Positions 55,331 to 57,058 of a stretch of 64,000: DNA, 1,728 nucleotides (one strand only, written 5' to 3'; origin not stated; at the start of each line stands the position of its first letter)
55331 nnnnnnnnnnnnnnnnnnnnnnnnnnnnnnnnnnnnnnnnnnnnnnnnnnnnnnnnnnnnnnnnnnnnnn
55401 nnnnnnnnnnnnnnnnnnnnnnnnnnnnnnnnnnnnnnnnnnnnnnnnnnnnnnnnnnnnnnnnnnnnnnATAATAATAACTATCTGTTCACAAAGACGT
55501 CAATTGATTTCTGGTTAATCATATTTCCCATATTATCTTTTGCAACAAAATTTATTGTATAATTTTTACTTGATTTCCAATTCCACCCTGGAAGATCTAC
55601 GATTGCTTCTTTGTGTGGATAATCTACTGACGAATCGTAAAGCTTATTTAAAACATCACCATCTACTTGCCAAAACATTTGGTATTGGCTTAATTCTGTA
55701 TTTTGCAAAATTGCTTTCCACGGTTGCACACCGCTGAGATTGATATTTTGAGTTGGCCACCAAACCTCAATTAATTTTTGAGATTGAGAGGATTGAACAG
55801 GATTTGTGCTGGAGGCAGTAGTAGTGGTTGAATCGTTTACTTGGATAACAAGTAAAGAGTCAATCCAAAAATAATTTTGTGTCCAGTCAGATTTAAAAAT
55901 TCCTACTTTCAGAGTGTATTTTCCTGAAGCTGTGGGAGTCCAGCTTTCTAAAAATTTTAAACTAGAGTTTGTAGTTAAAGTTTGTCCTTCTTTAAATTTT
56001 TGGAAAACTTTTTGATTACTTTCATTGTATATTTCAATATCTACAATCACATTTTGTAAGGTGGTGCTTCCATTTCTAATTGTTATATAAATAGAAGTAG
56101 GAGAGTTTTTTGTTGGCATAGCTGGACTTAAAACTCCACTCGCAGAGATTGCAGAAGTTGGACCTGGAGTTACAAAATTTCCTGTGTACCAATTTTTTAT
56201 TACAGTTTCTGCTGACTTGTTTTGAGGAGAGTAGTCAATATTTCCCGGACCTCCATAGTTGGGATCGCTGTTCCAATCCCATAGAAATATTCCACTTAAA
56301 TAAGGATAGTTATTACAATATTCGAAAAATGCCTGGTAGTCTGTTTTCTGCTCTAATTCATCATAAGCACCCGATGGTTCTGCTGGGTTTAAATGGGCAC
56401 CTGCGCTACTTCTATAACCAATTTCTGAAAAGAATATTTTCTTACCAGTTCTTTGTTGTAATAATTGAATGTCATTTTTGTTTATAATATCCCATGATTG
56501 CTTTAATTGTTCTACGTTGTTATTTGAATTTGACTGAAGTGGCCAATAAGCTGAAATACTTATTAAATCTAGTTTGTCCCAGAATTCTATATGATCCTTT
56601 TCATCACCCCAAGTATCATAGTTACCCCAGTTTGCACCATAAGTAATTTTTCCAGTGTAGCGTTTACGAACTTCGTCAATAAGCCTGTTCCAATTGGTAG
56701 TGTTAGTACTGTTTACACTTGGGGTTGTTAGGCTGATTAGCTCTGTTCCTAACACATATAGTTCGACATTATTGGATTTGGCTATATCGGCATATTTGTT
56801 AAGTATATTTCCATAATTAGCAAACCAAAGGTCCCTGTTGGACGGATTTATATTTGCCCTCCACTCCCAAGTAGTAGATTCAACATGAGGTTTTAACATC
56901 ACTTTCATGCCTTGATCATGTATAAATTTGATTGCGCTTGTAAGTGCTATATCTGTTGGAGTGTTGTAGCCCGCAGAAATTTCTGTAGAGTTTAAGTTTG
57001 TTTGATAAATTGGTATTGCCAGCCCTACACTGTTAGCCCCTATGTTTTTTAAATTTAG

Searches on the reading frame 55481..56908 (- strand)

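Call 72: search_protein_families(library=pfam, proteins=[window:55481-56908:-], max_evalue=0.0001)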
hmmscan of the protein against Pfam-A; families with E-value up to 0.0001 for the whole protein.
window:55481-56908:- (475 aa): 2 families
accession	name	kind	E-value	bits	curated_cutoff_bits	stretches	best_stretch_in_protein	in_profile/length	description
PF22612.2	GH113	-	6.1e-41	141.1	27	1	1-215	73-271/289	Glycoside Hydrolase Family 113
PF14524.12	Wzt_C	-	8.2e-07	29.5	30.4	1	267-361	30-133/143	Wzt C-terminal domain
